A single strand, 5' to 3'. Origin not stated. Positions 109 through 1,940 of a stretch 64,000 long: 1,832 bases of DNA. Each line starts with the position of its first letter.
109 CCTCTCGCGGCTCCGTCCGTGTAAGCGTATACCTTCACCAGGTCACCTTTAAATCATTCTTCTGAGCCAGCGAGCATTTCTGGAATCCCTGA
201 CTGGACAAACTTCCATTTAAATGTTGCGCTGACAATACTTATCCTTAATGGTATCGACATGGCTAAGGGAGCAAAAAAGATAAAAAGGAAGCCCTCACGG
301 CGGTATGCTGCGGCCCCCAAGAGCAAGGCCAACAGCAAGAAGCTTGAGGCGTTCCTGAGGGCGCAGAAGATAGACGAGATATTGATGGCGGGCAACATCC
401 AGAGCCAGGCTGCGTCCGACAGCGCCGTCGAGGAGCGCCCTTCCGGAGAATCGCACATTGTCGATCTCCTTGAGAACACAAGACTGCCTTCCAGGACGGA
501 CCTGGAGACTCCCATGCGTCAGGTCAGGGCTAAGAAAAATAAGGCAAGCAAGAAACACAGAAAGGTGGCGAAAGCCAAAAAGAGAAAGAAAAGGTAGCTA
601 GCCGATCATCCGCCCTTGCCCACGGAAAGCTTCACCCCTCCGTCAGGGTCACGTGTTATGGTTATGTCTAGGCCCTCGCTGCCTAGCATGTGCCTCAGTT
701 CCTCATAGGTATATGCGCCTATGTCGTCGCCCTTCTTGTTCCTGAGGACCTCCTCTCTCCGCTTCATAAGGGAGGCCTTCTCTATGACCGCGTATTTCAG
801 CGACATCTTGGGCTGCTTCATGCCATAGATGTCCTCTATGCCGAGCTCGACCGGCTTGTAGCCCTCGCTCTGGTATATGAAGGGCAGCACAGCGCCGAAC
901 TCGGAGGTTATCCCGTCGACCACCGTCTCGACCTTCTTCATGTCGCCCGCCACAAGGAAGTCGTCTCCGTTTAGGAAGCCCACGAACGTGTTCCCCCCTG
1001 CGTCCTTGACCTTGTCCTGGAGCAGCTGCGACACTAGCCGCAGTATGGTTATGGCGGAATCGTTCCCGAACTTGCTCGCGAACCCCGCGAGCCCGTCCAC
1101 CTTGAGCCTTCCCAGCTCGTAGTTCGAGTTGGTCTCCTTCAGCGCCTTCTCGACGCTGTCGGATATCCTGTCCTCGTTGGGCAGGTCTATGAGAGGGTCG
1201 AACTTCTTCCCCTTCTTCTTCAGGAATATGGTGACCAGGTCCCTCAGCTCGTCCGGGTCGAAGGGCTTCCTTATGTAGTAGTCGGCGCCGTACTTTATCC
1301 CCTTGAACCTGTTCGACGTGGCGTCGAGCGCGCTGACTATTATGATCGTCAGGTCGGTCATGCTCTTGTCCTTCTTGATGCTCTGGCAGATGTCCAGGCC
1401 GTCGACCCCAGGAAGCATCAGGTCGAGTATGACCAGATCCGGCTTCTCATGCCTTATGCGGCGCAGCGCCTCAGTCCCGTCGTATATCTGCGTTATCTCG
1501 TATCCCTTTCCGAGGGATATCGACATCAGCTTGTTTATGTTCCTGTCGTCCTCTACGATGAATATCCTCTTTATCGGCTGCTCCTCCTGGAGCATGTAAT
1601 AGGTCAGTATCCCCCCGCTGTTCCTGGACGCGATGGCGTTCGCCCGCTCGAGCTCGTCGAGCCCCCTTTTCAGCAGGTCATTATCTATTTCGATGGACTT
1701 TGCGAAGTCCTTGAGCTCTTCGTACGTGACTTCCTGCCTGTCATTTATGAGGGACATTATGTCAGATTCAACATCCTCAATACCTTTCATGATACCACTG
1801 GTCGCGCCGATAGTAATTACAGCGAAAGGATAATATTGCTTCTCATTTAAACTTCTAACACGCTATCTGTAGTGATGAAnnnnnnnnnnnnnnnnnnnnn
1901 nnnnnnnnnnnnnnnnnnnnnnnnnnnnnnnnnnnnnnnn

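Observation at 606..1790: Archaeal response regulator whose output is a degenerate GGDEF/Palm (NGDDF) domain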

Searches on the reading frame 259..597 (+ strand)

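Call 3: search_protein_families(library=pfam, proteins=[window:259-597:+], max_evalue=10)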
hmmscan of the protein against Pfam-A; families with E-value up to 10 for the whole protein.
window:259-597:+ (112 aa): 2 families
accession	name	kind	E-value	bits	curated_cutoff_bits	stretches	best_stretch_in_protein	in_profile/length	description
PF16657.11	Malt_amylase_C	-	0.045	14.3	27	1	25-81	9-62/75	Maltogenic Amylase, C-terminal domain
PF17930.7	LpxI_N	-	0.085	13.3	25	1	25-55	53-83/129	LpxI N-terminal domain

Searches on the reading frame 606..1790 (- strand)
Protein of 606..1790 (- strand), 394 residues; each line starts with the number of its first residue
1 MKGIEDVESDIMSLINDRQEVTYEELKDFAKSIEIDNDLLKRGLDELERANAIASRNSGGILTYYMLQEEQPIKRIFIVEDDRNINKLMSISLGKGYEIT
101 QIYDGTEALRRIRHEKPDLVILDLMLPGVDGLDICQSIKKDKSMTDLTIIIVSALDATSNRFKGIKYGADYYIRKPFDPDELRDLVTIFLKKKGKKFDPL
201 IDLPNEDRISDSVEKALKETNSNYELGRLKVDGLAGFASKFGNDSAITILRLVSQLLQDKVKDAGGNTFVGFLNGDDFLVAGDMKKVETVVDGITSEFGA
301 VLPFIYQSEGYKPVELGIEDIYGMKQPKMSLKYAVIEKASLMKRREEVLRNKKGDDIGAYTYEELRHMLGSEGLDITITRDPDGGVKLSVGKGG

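Call 3: search_protein_families(library=pfam, proteins=[window:606-1790:-], max_evalue=10)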
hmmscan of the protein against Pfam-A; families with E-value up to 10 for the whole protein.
window:606-1790:- (394 aa): 3 families
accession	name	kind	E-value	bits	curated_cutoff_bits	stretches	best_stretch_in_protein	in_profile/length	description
PF00072.30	Response_reg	-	3.5e-26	92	30.2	1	76-186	1-110/111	Response regulator receiver domain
PF23198.2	PDE8A_N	-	0.0034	17.8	29.6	1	72-153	9-92/147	PDE8A-like, N-terminal domain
PF25060.1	ARM_TT21_2nd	-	0.12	12.3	27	1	139-191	140-190/270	Tetratricopeptide repeat protein 21 second ARM domain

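Call 4: search_protein_families(library=ncbifam, proteins=[window:606-1790:-], max_evalue=10)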
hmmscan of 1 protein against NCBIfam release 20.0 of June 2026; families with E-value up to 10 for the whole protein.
window:606-1790:- (394 aa): 101 families (the best 25 are shown)
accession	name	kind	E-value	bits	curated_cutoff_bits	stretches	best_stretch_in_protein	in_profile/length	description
NF045944.1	ResRegRpaBCyano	equivalog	1.6e-28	99.7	330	1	78-195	2-117/229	response regulator transcription factor RpaB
NF040689.1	MtrAB_MtrA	equivalog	2.8e-26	92.2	300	1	76-239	1-160/219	MtrAB system response regulator MtrA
TIGR02154.1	PhoB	equivalog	3.2e-26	92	296.2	1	74-194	3-124/226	phosphate regulon transcriptional regulator PhoB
NF040534.1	resp_reg_YycF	equivalog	5.9e-25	87.9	340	1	74-195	1-120/231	response regulator YycF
NF033117.2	vanR_ACDEGLN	exception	1.4e-23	83.6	350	1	76-192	1-115/226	VanR-ABDEGLN family response regulator transcription factor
NF007135.0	PRK09581.1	equivalog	1.4e-23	83.5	474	1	75-180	4-110/457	PleD family two-component system response regulator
NF007005.1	PRK09468.1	equivalog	2.5e-23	82.8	331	1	74-196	4-125/237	osmolarity response regulator transcription factor OmpR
NF007982.1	PRK10710.1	equivalog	5.1e-23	81.9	380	1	70-197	4-129/235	envelope stress response regulator BaeR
NF033120.0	vanR_FM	exception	8.1e-21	74.7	460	1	76-193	6-121/231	vancomycin resistance response regulator transcription factor, VanR-F/VanR-M family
NF041733.1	resp_reg_CseB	equivalog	9.2e-21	74.3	350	1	75-193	2-118/228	two-component system response regulator CseB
NF008296.0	PRK11083.1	equivalog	9.5e-21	74.2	273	1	74-195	4-123/228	two-component system response regulator CreB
NF053854.1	RespRegPhoBBctds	equivalog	4.2e-20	72.1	270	1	76-193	1-118/225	two-component system response regulator PhoB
NF000401.1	vanR-A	exception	5.1e-19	68.6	500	1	75-201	4-127/231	vancomycin resistance response regulator transcription factor VanR-A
NF051850.1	RespRegRprY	equivalog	5.3e-19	68.5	370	1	75-198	6-129/234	response regulator transcription factor RprY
TIGR01387.1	cztR_silR_copR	subfamily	9.4e-19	67.9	279.2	1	76-203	1-127/218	heavy metal response regulator transcription factor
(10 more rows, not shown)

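Call 5: find_homologous_proteins(query=window:606-1790:-, max_evalue=0.001)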
Query window:606-1790:- (394 aa): 1056 proteins with E <= 0.001 among 8000 candidates; the best 120 are listed.
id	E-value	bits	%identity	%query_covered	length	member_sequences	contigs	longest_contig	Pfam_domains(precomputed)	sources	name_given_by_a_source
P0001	1.2e-251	852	100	100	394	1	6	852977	PF00072.31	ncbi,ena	-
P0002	1.2e-223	760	89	100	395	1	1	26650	PF00072.31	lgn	-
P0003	2.0e-211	720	82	100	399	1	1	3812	PF00072.31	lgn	-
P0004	1.3e-198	678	77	100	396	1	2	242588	PF00072.31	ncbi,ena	-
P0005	2.9e-198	677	77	100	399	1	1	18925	PF00072.31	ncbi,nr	ncbi:Chemotaxis protein CheY [uncultured archaeon]|nr:Chemotaxis protein CheY [uncultured archaeon]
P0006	5.0e-197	673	78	100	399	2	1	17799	PF00072.31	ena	-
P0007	1.7e-196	671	77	100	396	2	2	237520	PF00072.31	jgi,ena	jgi:CheY-like chemotaxis protein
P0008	2.1e-194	664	75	100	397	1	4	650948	PF00072.31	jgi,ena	jgi:DNA-binding response OmpR family regulator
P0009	1.2e-193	662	76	100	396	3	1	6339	PF00072.31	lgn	-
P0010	8.7e-193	659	76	99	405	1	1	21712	PF00072.31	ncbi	-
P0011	2.0e-192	657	76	100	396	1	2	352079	PF00072.31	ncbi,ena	-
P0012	5.3e-192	656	76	100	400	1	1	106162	PF00072.31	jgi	jgi:CheY-like chemotaxis protein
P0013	5.9e-190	649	75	100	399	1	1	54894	PF00072.31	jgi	jgi:CheY-like chemotaxis protein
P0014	4.0e-188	643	73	99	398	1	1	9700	PF00072.31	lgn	-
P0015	1.8e-187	641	73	100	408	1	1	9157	PF00072.31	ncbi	-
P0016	8.5e-187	639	74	100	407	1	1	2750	PF00072.31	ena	-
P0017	3.2e-186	637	74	100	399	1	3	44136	PF00072.31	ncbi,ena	-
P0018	6.2e-186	636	73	99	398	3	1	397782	PF00072.31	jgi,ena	jgi:CheY-like chemotaxis protein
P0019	7.8e-186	636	74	100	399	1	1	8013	PF00072.31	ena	-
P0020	1.7e-185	635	74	100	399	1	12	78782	PF00072.31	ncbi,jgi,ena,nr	ncbi:MAG: response regulator [Candidatus Marsarchaeota archaeon]|jgi:DNA-binding response OmpR famil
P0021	3.7e-185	634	72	100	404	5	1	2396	PF00072.31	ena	-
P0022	3.9e-185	633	73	99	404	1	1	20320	PF00072.31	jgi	jgi:DNA-binding response OmpR family regulator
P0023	4.0e-185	633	71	100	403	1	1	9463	PF00072.31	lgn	-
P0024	6.2e-185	633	72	99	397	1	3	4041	PF00072.31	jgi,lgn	jgi:DNA-binding response OmpR family regulator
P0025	6.3e-185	633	74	100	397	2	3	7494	PF00072.31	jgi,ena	-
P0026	9.3e-185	632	73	99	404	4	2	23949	PF00072.31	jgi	-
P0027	1.1e-184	632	74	99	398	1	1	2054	PF00072.31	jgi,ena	-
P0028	2.2e-184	631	73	99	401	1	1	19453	PF00072.31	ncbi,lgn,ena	-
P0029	1.1e-183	629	72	100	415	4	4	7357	PF00072.31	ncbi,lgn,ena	-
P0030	3.4e-183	627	73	99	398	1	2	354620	PF00072.31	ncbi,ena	-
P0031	6.5e-183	626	73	99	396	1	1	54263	PF00072.31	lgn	-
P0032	1.7e-182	625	71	100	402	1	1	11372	PF00072.31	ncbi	-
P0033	1.9e-182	625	71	99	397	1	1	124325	PF00072.31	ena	-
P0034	2.4e-182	624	71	99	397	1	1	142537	PF00072.31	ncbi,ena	-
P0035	3.4e-182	624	72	100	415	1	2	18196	PF00072.31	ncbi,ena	-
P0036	5.7e-182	623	71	99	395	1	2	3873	PF00072.31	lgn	-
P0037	6.9e-182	623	72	99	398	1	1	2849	PF00072.31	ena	-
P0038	7.4e-182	623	72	99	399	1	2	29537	PF00072.31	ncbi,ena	-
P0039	7.5e-182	623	72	100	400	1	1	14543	PF00072.31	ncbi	ncbi:MAG: response regulator [Candidatus Micrarchaeaceae archaeon]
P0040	1.0e-181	622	72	98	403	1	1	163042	PF00072.31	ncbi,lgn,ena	-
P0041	1.1e-181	622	71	99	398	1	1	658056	PF00072.31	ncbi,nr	ncbi:MAG: response regulator [Candidatus Micrarchaeota archaeon]|nr:response regulator [Candidatus M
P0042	3.6e-181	620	71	100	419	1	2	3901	PF00072.31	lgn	-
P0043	7.8e-181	619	71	100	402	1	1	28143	PF00072.31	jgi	jgi:CheY-like chemotaxis protein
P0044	1.9e-180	618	71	99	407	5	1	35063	PF00072.31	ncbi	-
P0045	2.4e-180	618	70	100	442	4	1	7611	PF00072.31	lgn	-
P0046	3.6e-180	617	71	99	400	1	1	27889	PF00072.31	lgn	-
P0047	4.0e-180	617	70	100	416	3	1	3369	PF00072.31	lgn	-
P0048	7.5e-180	616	70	100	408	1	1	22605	PF00072.31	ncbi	ncbi:MAG: response regulator [Candidatus Micrarchaeaceae archaeon]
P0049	4.2e-179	614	71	100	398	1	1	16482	PF00072.31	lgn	-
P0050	8.4e-179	613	71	99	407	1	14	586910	PF00072.31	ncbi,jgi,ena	jgi:DNA-binding response OmpR family regulator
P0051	1.0e-178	612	70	99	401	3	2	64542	PF00072.31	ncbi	-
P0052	1.1e-178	612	71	99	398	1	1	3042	PF00072.31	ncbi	-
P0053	1.5e-178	612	69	99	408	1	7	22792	PF00072.31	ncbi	ncbi:MAG: response regulator [Candidatus Micrarchaeaceae archaeon]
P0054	4.6e-178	610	68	100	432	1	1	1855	PF00072.31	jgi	jgi:DNA-binding response OmpR family regulator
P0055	5.1e-178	610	69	100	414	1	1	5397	PF00072.31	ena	-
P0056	1.2e-177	609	69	99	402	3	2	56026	PF00072.31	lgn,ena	-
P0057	1.3e-176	605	69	100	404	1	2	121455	PF23198.2,PF00072.31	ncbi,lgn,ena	-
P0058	2.5e-176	605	73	97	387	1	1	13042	PF00072.31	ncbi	-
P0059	5.0e-176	604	70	99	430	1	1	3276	PF00072.31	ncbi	-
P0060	1.0e-175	602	69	100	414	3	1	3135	PF00072.31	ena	-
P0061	5.2e-175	600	68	100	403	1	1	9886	PF00072.31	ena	-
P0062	5.9e-175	600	68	99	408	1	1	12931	PF00072.31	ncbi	-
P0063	9.0e-175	599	67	100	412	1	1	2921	PF00072.31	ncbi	-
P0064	9.7e-175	599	67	99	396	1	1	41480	PF00072.31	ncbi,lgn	-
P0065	3.6e-174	597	66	100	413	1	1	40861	PF00072.31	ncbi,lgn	-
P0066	4.5e-174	597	70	100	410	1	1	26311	PF00072.31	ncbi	-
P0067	6.8e-174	596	68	100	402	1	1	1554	PF00072.31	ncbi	-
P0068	9.7e-174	596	69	99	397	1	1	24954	PF00072.31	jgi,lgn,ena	-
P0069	1.3e-173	596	67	99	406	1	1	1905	PF00072.31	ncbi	-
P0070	1.4e-173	595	69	100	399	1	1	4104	PF00072.31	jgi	jgi:DNA-binding response OmpR family regulator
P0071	1.5e-173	595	68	100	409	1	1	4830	PF00072.31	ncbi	ncbi:MAG: response regulator [Candidatus Micrarchaeia archaeon]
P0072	1.6e-173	595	69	100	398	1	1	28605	PF00072.31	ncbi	-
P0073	1.7e-173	595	68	100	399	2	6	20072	PF00072.31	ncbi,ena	-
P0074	3.5e-173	594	70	100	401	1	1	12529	PF00072.31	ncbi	ncbi:MAG: response regulator [Candidatus Micrarchaeia archaeon]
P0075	5.2e-173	594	68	100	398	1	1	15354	PF00072.31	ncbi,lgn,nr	ncbi:response regulator [Candidatus Marsarchaeota archaeon]|nr:response regulator [Candidatus Marsar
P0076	5.8e-173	593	68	100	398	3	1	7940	PF00072.31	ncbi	-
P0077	6.2e-173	593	68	100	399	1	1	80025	PF00990.27,PF00072.31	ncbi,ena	-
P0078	6.2e-173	593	68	100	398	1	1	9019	PF00990.27,PF00072.31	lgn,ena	-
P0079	6.7e-173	593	70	100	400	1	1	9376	PF00072.31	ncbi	ncbi:MAG: response regulator [Candidatus Micrarchaeaceae archaeon]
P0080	7.3e-173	593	70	100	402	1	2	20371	PF00072.31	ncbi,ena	-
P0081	8.0e-173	593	69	100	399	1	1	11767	PF00072.31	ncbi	-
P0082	8.1e-173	593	68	99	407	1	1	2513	PF00072.31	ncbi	-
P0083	9.4e-173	593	68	98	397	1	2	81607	PF23198.2,PF00072.31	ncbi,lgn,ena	-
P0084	1.3e-172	592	70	100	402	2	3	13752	PF00072.31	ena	-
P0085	1.4e-172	592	69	100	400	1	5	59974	PF00072.31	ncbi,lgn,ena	-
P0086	1.4e-172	592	69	98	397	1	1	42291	PF00072.31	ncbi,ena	-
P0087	1.8e-172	592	68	99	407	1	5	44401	PF00072.31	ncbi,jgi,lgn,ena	jgi:DNA-binding response OmpR family regulator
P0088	2.0e-172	592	68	99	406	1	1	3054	PF00072.31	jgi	-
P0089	2.2e-172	592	68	100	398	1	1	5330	PF00990.27,PF00072.31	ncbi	-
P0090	2.3e-172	591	68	100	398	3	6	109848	PF00072.31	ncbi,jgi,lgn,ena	jgi:DNA-binding response OmpR family regulator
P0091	3.1e-172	591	67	100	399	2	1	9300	PF00072.31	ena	-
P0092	3.6e-172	591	68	100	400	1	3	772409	PF00072.31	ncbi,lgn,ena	-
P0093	4.4e-172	591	66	99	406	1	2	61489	PF00072.31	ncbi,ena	-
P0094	5.9e-172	590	68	98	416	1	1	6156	PF00072.31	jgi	jgi:DNA-binding response OmpR family regulator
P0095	9.4e-172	589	68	100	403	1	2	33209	PF00072.31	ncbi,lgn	-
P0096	1.1e-171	589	68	100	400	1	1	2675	PF00072.31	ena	-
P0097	1.1e-171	589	68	100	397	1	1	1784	PF00072.31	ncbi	-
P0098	1.1e-171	589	68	100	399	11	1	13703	PF00072.31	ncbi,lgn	-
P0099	1.6e-171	589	68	100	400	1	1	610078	PF00072.31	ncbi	-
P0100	1.8e-171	589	67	99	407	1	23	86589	PF00072.31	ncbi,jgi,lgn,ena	jgi:DNA-binding response OmpR family regulator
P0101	2.1e-171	588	68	99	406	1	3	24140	PF00072.31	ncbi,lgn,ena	-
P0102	2.1e-171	588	67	100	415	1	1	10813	PF00072.31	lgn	-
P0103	3.7e-171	587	69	97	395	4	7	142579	PF00072.31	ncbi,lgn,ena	-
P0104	4.0e-171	587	68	99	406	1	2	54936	PF00072.31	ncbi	ncbi:MAG: response regulator transcription factor [Candidatus Micrarchaeia archaeon]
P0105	4.0e-171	587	69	100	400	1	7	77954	PF00072.31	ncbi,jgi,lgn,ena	jgi:DNA-binding response OmpR family regulator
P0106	4.2e-171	587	69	100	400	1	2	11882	PF00072.31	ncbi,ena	-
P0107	4.3e-171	587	67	99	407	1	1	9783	PF00072.31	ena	-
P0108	4.6e-171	587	68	100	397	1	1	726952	PF00072.31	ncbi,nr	ncbi:MAG: response regulator [Candidatus Micrarchaeota archaeon]|nr:response regulator [Candidatus M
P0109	4.7e-171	587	68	99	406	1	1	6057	PF00072.31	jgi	-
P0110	1.1e-170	586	67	100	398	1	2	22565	PF00072.31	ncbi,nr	ncbi:MAG: response regulator [Candidatus Micrarchaeota archaeon]|nr:response regulator [Candidatus M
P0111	1.2e-170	586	68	100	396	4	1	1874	PF00072.31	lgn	-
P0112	1.3e-170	586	67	99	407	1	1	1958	PF00072.31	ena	-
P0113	1.4e-170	586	68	98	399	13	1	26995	PF00072.31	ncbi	-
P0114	3.5e-170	584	67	100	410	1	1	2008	PF00072.31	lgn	-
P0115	3.9e-170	584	67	100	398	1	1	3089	PF00072.31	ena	-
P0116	3.9e-170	584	67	100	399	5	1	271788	PF00072.31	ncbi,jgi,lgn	-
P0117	3.9e-170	584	67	100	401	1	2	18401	PF00072.31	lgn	-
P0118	5.7e-170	584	68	100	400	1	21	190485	PF00072.31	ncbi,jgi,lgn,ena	jgi:DNA-binding response OmpR family regulator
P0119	1.1e-169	583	67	100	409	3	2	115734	PF00072.31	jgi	jgi:CheY-like chemotaxis protein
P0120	1.7e-169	582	66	100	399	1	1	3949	PF00072.31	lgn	-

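Call 13: find_encoding_contigs(protein=P0001, flank=8000, max_places=3)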
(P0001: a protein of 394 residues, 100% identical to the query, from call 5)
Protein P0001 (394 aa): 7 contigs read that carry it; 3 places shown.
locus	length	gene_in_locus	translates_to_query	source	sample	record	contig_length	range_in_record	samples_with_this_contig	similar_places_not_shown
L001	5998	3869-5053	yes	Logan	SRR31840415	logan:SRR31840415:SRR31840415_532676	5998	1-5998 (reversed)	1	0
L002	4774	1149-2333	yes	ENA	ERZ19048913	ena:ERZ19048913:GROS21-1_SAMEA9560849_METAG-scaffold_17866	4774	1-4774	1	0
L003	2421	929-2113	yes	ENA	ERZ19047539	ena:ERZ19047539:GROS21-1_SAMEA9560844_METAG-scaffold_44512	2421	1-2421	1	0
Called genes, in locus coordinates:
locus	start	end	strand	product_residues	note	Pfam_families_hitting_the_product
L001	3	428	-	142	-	?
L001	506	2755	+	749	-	PF08448:PAS_4 (faint), PF13188:PAS_8 (faint), PF00989:PAS, PF13426:PAS_9 (weak), PF00512:HisKA, PF02518:HATPase_c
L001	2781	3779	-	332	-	-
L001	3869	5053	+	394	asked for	PF00072:Response_reg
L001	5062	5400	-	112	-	-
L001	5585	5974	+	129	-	PF13456:RVT_3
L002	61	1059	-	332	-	-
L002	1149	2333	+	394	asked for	PF00072:Response_reg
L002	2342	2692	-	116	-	-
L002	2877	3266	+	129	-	PF13456:RVT_3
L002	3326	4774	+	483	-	?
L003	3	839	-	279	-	?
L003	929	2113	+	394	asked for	PF00072:Response_reg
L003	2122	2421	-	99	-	?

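Call 16: predict_structure(alignment_id=A1)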
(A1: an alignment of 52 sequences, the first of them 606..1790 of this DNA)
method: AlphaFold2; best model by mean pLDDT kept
length: 394 residues; sequences in the alignment: 52
mean_pLDDT: 71.3   pTM: 0.50
mean pLDDT of the five models: 71.3, 69.9, 68.8, 68.1, 65.6
residues with pLDDT >= 90: 19; 70-90: 214; 50-70: 112; < 50: 49
segments of 3 or more residues with pLDDT < 50: 68-72, 156-167, 187-199, 201-203, 313-325
pLDDT, mean of each block of 10 residues (from residue 1): 76 71 84 87 80 57 58 73 74 70 90 86 84 82 75 58 49 61 52 40 64 78 82 81 73 74 73 78 88 79 60 44 55 88 86 71 81 63 60 51
secondary structure, 60 per line:
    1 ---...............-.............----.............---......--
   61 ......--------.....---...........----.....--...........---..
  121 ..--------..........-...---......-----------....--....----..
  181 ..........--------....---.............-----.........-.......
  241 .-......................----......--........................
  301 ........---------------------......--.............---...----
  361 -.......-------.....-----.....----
elements in order: H4-18 E20-22 H23-32 H37-49 E53-58 E61-66 E75-79 H83-93 E98-102 H105-115 E119-122 H131-140 E148-153 H165-168 E171-174 H179-190 H199-202 H206-218 E224-232 H234-241 H243-264 E269-274 E277-283 H284-308 E330-335 H338-350 H362-368 E376-380 E386-390

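Call 19: fold_search(model_id=the predicted structure, library=pdb)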
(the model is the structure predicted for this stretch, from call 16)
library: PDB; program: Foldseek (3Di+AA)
matches with E <= 10: 1573; with E <= 0.001: 560
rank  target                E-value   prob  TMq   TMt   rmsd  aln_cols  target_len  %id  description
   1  3bre_B                1.7e-12  1.00  0.26  0.31  26.5       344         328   16  Crystal Structure of P.aeruginosa PA3702 (released 2008-04-01)
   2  2v0n_A                2.9e-12  1.00  0.26  0.23  24.6       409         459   17  ACTIVATED RESPONSE REGULATOR PLED IN COMPLEX WITH C-DIGMP AND GTP- ALPHA-S (released 2007-08-21)
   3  3bre_A                1.2e-11  1.00  0.26  0.32  26.2       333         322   17  Crystal Structure of P.aeruginosa PA3702 (released 2008-04-01)
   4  2wb4_B                5.0e-11  1.00  0.26  0.23  25.7       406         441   16  activated diguanylate cyclase PleD in complex with c-di-GMP (released 2010-04-21)
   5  6zxb_A                5.3e-11  1.00  0.25  0.33  17.7       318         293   18  Diguanylate cyclase DgcR (I-site mutant) in native state (released 2021-03-31)
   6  2wb4_A                7.4e-11  1.00  0.25  0.22  24.7       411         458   16  activated diguanylate cyclase PleD in complex with c-di-GMP (released 2010-04-21)
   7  3i5a                  8.3e-11  1.00  0.25  0.31  27.3       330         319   14  Crystal structure of full-length WpsR from Pseudomonas syringae (released 2009-08-18)
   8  6zxm_A                1.1e-10  1.00  0.26  0.35  18.3       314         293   18  Diguanylate cyclase DgcR in complex with c-di-GMP (released 2021-03-31)
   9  9g85_B                2.2e-10  1.00  0.23  0.21  21.0       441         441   14  Structure of Response regulator PleD in complex with c-diGMP and ppGpp (released 2025-08-06)
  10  1w25_A                2.6e-10  1.00  0.25  0.22  19.4       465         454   15  Response regulator PleD in complex with c-diGMP (released 2004-11-18)
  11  9g85_A                3.9e-10  1.00  0.25  0.22  20.2       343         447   17  Structure of Response regulator PleD in complex with c-diGMP and ppGpp (released 2025-08-06)
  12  9g85_C                4.1e-10  1.00  0.25  0.23  22.4       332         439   17  Structure of Response regulator PleD in complex with c-diGMP and ppGpp (released 2025-08-06)
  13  9g86_A                5.7e-10  1.00  0.25  0.22  20.5       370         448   17  Structure of Response regulator PleD in complex with c-diGMP and pppGpp (released 2025-08-06)
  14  9dvt_S                9.0e-10  1.00  0.30  0.49  14.6       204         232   24  Cryo-EM structure of RpaA bound to PkaiBC DNA and the CTD of the alpha subunit of RNAP from the cyanobacterium Synecho (released 2025-10-15)
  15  9g85_D                1.7e-09  1.00  0.26  0.23  19.9       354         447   17  Structure of Response regulator PleD in complex with c-diGMP and ppGpp (released 2025-08-06)
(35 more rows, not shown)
